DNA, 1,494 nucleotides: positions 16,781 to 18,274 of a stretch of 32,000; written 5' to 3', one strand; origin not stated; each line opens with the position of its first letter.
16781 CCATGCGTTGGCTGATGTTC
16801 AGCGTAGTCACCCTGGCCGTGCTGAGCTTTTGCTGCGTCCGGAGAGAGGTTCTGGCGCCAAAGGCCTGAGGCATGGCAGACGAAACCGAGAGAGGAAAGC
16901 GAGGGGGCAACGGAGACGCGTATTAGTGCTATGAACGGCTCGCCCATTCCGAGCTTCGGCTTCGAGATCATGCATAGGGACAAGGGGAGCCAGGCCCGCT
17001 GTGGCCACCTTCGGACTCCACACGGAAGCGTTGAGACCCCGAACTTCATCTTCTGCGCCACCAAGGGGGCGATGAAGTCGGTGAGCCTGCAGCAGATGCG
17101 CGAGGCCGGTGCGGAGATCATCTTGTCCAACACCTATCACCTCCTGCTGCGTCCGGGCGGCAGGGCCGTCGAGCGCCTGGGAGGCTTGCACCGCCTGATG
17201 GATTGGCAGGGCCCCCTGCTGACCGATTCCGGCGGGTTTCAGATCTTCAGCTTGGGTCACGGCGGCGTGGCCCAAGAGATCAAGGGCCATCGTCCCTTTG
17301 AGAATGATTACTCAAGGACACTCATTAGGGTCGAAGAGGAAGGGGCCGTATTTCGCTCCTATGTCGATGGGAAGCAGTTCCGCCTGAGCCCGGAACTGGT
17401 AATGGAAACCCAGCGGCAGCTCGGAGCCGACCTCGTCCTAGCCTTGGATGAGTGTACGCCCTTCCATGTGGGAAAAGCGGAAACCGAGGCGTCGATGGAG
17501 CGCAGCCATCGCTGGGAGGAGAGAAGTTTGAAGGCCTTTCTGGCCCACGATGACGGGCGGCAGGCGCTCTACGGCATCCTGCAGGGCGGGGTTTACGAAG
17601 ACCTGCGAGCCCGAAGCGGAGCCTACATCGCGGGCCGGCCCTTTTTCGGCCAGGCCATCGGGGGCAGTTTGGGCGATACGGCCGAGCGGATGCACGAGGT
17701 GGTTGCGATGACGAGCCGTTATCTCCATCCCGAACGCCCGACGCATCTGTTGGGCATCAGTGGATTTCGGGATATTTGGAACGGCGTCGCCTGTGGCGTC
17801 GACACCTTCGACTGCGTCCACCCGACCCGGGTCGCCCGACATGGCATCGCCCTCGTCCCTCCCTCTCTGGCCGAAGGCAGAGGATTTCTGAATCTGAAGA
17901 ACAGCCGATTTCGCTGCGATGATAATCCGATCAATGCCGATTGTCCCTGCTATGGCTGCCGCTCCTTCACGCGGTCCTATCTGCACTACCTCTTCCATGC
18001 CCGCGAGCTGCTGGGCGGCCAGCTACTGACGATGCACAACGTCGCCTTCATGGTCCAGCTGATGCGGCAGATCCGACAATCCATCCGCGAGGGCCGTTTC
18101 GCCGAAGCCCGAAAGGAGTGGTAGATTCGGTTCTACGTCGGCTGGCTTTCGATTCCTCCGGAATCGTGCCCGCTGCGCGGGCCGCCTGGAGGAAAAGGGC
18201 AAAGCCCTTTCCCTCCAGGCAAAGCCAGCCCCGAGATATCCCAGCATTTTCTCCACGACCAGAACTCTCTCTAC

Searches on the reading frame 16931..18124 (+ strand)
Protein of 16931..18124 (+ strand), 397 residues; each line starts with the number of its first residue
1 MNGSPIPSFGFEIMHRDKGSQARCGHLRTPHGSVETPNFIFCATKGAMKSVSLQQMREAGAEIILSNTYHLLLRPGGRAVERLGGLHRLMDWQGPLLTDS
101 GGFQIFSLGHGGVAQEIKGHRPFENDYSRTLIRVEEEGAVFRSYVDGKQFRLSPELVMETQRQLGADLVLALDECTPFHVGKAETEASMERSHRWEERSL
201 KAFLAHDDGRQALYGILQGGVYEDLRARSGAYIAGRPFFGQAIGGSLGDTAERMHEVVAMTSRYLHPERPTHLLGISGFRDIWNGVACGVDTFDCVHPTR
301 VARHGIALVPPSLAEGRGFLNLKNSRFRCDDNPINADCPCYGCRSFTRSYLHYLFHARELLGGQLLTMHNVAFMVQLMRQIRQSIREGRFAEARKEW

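Call 48: find_encoding_contigs(protein=window:16931-18124:+, flank=10000, max_places=4)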
Protein window:16931-18124:+ (397 aa): 1 contig read that carries it; 1 place shown.
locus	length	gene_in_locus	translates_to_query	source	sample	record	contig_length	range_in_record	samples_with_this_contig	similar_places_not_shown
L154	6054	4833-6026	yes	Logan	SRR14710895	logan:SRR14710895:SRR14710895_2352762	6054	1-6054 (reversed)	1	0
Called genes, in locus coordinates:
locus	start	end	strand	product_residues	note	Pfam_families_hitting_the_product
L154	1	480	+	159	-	?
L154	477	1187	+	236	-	PF20582:UPF0758_N, PF12826:HHH_2 (faint), PF04002:RadC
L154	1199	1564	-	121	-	-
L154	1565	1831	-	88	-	-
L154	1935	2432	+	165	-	-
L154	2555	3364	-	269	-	PF01678:DAP_epimerase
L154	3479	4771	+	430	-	PF07690:MFS_1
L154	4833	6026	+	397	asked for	PF01702:TGT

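Call 67: find_homologous_proteins(query=window:16931-18124:+, max_evalue=1e-100)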
Query window:16931-18124:+ (397 aa): 4165 proteins with E <= 1e-100 among 8000 candidates; the best 120 are listed.
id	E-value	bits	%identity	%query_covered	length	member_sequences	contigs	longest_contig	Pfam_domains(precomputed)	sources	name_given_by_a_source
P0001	1.2e-245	833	89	100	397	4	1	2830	PF01702.26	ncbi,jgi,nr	ncbi:MAG: tRNA guanosine(34) transglycosylase Tgt [Puniceicoccales bacterium]|jgi:queuine tRNA-ribos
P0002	9.9e-209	711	76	100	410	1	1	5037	PF01702.26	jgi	jgi:queuine tRNA-ribosyltransferase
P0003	1.3e-206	704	77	98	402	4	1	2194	PF01702.26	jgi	jgi:queuine tRNA-ribosyltransferase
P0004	7.9e-197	672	72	100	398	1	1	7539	PF01702.26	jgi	jgi:queuine tRNA-ribosyltransferase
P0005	1.2e-170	586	63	98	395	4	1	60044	PF01702.26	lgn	-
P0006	1.8e-170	585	65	100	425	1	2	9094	PF01702.26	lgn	-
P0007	2.8e-170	585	63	98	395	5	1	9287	PF01702.26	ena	-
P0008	1.0e-169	583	63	98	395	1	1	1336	PF01702.26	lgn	-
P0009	2.5e-169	582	64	98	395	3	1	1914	PF01702.26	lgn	-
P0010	5.3e-168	577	62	98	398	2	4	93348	PF01702.26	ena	-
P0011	2.7e-167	575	65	97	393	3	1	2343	PF01702.26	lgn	-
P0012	3.2e-167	575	62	98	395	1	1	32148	PF01702.26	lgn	-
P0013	4.6e-167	574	66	96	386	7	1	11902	PF01702.26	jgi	jgi:queuine tRNA-ribosyltransferase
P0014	5.5e-167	574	63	98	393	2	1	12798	PF01702.26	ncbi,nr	ncbi:MAG: tRNA guanosine(34) transglycosylase Tgt [Puniceicoccales bacterium]|nr:tRNA guanosine(34) 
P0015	7.9e-166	570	62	99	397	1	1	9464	PF01702.26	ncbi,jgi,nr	ncbi:MAG: tRNA guanosine(34) transglycosylase Tgt [Puniceicoccales bacterium]|jgi:queuine tRNA-ribos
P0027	4.6e-163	561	63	98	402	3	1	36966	PF01702.26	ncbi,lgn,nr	ncbi:MAG: tRNA guanosine(34) transglycosylase Tgt [Puniceicoccales bacterium]|nr:tRNA guanosine(34) 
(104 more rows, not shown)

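Call 68: find_encoding_contigs(protein=P0001, flank=10000, max_places=3)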
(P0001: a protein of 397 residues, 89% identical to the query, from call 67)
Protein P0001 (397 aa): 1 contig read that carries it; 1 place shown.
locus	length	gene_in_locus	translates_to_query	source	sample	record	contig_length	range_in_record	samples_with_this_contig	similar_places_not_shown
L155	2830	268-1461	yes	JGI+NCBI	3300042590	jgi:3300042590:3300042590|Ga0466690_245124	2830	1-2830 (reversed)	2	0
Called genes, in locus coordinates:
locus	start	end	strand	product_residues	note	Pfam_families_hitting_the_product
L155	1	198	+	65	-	?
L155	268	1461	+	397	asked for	PF01702:TGT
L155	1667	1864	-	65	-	-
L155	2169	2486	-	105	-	-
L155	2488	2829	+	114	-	?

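Call 69: find_encoding_contigs(protein=P0002, flank=10000, max_places=3)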
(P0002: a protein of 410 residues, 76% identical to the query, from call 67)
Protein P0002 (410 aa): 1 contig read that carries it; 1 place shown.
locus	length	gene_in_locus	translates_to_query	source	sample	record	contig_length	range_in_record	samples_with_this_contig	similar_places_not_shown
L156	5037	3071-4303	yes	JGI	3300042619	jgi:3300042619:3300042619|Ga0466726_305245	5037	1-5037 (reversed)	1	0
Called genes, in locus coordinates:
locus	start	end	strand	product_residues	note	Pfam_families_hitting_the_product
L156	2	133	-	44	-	?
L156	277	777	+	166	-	PF13560:HTH_31 (faint)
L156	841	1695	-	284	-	PF01678:DAP_epimerase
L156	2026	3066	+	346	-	PF07690:MFS_1 (weak)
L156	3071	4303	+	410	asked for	PF01702:TGT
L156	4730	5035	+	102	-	?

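Call 70: find_encoding_contigs(protein=P0003, flank=10000, max_places=3)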
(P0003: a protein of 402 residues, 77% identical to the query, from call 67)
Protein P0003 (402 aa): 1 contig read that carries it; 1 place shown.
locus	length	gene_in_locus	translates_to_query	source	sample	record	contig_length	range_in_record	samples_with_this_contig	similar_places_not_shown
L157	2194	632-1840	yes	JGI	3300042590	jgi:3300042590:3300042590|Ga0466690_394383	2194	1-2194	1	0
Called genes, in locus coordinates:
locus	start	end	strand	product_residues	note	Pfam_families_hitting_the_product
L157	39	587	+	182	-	PF07690:MFS_1 (weak)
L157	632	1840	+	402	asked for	PF01702:TGT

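Call 71: find_encoding_contigs(protein=P0004, flank=10000, max_places=3)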
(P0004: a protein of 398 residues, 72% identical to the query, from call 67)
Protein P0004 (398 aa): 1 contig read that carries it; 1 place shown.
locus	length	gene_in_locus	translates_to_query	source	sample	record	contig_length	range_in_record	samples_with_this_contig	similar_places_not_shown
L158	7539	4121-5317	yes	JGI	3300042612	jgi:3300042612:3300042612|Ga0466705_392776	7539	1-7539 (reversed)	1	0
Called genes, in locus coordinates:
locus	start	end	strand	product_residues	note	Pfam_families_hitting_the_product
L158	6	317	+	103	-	PF04002:RadC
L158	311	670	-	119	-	-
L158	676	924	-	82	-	-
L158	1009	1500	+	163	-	-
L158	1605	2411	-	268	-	PF01678:DAP_epimerase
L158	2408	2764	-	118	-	-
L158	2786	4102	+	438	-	PF07690:MFS_1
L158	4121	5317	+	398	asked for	PF01702:TGT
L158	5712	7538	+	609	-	?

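Call 72: find_encoding_contigs(protein=P0005, flank=10000, max_places=2)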
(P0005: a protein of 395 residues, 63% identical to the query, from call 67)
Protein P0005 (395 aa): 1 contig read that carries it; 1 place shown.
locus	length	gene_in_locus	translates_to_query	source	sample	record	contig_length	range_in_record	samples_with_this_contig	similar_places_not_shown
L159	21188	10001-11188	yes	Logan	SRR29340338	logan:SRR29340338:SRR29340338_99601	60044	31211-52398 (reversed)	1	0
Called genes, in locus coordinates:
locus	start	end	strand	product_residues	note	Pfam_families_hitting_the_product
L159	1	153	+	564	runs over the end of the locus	PF00111:Fer2 (weak), PF13510:Fer2_4, PF10588:NADH-G_4Fe-4S_3, PF22117:Fer4_Nqo3, PF22151:Fer4_NDSU1, PF00384:Molybdopterin (weak)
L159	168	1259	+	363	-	PF00146:NADHdh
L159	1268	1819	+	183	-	PF13534:Fer4_17 (faint), PF14697:Fer4_21 (faint), PF13237:Fer4_10 (weak), PF12838:Fer4_7, PF13183:Fer4_8 (weak), PF13187:Fer4_9 (weak), PF13484:Fer4_16, PF00037:Fer4, +2 more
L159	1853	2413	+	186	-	PF00499:Oxidored_q3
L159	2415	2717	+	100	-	PF00420:Oxidored_q2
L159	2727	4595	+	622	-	PF00662:Proton_antipo_N, PF00361:Proton_antipo_M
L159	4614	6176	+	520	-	PF00361:Proton_antipo_M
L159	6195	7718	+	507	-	PF00361:Proton_antipo_M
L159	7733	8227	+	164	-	PF00160:Pro_isomerase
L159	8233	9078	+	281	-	PF06342:DUF1057 (weak), PF12146:Hydrolase_4, PF00561:Abhydrolase_1, PF12697:Abhydrolase_6, PF20408:Abhydrolase_11 (weak), PF03096:Ndr (weak)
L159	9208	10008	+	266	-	PF02592:Vut_1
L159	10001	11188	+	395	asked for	PF01702:TGT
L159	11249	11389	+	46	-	-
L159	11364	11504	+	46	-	-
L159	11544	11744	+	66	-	-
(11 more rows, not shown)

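Call 73: find_encoding_contigs(protein=P0027, flank=10000, max_places=2)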
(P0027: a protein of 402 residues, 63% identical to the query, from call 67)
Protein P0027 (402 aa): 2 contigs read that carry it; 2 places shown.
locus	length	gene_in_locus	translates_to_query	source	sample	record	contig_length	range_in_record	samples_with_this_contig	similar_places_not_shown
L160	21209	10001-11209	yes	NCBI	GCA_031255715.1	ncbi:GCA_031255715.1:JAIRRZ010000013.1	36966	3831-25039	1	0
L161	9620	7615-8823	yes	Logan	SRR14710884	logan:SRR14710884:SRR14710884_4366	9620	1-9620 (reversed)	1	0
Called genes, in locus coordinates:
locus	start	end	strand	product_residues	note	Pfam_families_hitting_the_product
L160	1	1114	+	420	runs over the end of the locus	PF00483:NTP_transferase, PF25084:LbH_EIF2B (faint), PF24894:Hexapep_GlmU (weak), PF25247:LbH_GLGC, PF00132:Hexapep (faint)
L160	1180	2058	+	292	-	PF00406:ADK, PF13207:AAA_17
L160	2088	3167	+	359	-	PF03462:PCRF, PF00472:RF-1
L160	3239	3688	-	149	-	PF22811:Zn_ribbon_NrdR, PF03477:ATP-cone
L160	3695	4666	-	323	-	PF01210:NAD_Gly3P_dh_N, PF02558:ApbA (weak), PF07479:NAD_Gly3P_dh_C, PF20618:GPD_NAD_C_bact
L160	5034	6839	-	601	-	PF00456:Transketolase_N (faint), PF13292:DXP_synthase_N, PF02779:Transket_pyr, PF02780:Transketolase_C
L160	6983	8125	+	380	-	PF12796:Ank_2 (weak), PF13637:Ank_4 (faint), PF00023:Ank (faint), PF12796:Ank_2, PF13606:Ank_3 (faint)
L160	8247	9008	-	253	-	PF00121:TIM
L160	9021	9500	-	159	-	PF11969:DcpS_C (weak), PF01230:HIT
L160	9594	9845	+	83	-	PF00550:PP-binding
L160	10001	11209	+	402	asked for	PF01702:TGT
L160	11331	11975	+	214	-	PF08123:DOT1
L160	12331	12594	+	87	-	-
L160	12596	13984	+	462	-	PF03237:Terminase_6N, PF17289:Terminase_6C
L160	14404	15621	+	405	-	PF06074:Portal_Mu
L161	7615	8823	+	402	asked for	PF01702:TGT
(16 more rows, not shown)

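Call 74: find_encoding_contigs(protein=P0013, flank=10000, max_places=2)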
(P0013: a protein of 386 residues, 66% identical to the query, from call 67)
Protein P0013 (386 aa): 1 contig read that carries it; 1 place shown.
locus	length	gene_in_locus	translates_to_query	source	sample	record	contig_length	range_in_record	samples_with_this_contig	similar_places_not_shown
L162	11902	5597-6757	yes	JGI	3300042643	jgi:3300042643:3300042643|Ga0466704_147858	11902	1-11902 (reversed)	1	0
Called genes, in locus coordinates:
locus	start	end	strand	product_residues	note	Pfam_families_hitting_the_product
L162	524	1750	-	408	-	PF00023:Ank (faint), PF13606:Ank_3 (faint), PF13857:Ank_5 (faint), PF13637:Ank_4 (faint), PF12796:Ank_2 (weak)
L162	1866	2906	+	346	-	PF01595:CNNM, PF00571:CBS (faint)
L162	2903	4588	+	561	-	PF00482:T2SSF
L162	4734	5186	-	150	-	PF01230:HIT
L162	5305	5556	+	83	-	PF00550:PP-binding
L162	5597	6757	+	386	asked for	PF01702:TGT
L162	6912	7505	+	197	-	PF00398:RrnaAD (weak), PF13649:Methyltransf_25 (weak)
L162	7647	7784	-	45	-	-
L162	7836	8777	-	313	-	PF02899:Phage_int_SAM_1, PF13495:Phage_int_SAM_4 (weak), PF00589:Phage_integrase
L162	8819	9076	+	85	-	PF13459:Fer4_15, PF13370:Fer4_13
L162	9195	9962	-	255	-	PF07963:N_methyl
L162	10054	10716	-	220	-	PF07963:N_methyl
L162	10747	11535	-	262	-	PF07963:N_methyl (weak)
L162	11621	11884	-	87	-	PF01882:DUF58 (weak)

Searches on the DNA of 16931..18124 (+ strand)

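Call 75: search_with_rna_model(model_id=R1, sources=[L154, L155, L156, L157, L158, L159, L160, L161, L162], max_evalue=0.1, show_alignments=0)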
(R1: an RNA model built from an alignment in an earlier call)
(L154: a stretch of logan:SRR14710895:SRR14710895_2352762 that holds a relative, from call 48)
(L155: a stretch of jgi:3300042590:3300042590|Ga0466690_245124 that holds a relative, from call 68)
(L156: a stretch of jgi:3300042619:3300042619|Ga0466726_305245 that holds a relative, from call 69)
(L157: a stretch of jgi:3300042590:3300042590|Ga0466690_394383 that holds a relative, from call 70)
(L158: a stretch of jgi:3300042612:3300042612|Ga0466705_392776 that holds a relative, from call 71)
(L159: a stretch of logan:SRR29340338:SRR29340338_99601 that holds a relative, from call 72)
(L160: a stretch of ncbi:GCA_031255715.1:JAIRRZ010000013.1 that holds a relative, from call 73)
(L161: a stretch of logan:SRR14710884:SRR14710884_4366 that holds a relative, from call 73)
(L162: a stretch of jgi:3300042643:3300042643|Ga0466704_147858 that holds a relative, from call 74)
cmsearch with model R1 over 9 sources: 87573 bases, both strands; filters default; matches with E-value up to 0.1: 9.
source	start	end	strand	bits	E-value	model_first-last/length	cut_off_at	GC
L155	1511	1608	+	96.7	2.5e-21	1-100/100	no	0.65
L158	2524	2629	+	77.9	9.9e-17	1-100/100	no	0.55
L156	4401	4501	+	75.8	3.3e-16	1-100/100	no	0.47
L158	5320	5426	+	71.4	3.9e-15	1-100/100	no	0.59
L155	1511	1608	-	45.1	1.1e-08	1-100/100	no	0.65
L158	2524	2629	-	37.4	8.8e-07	1-100/100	no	0.55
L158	5320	5426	-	37.1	9.9e-07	1-100/100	no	0.59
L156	4401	4501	-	34.3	4.9e-06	1-100/100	no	0.47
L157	2146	2194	+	22.4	0.0041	1-49/100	3'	0.73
